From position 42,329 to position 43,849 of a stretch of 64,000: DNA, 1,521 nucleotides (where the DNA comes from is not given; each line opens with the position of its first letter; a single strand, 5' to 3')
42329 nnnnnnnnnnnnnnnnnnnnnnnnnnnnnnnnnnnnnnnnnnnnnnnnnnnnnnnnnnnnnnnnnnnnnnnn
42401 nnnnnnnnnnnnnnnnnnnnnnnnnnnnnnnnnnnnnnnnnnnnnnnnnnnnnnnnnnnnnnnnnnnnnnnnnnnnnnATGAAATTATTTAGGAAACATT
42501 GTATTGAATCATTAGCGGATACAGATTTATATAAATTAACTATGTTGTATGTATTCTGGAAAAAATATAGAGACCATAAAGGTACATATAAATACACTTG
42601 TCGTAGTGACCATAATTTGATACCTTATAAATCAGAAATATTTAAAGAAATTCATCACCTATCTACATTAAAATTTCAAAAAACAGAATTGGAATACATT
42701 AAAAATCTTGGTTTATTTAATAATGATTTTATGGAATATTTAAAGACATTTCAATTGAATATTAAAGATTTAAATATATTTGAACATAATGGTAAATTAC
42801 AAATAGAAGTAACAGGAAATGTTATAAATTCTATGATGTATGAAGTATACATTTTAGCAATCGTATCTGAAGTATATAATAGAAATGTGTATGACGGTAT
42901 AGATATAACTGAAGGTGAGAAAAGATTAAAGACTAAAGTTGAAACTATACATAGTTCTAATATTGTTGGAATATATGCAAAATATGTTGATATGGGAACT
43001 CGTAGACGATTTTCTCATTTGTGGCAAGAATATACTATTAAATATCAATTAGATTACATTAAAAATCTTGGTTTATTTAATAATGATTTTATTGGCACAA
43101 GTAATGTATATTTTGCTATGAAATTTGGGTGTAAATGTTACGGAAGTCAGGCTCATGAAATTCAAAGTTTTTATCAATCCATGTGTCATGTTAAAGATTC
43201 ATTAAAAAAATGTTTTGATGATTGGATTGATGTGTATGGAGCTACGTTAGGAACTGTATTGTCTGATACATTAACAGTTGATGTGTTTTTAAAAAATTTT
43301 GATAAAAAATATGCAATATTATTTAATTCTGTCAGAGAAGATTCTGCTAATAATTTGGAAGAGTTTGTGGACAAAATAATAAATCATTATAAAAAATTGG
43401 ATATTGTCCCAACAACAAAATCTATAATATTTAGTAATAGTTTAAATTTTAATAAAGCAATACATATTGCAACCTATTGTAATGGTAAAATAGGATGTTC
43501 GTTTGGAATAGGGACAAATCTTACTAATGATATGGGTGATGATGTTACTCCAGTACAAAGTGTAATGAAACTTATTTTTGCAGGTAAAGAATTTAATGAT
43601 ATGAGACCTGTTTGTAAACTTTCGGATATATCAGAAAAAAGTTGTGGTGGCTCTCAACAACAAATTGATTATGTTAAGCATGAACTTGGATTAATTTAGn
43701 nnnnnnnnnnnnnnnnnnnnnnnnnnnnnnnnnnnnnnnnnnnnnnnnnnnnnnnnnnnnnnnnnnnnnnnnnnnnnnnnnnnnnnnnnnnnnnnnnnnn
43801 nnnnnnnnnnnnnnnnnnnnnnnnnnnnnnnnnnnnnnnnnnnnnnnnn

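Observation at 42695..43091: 37-nt perfect direct repeat inside the PncB-like gene encoding a duplicated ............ peptide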

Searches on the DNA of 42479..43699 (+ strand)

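Call 5: search_dna_similar(query=window:42479-43699:+, collection=phages, mode=distant, max_rows=40)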
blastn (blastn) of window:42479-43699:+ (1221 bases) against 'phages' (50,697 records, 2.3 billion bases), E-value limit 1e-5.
Records with a match: 2; places in all: 2; records where one place covers at least 80% of the query: 0.
Best place of each record, by identity: 60-80% 2.
By first word of the organism name: uncultured 1; Bacteriophage 1.
By host as written in the record: - 2.
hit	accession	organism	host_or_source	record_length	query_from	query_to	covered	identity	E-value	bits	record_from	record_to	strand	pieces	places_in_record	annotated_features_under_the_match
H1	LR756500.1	uncultured phage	metagenomic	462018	895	1052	13%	69.6%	3e-8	67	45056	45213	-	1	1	record has no annotation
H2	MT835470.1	Bacteriophage sp.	human fecal samples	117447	906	1054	12%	71.1%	1e-7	64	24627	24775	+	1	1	record has no annotation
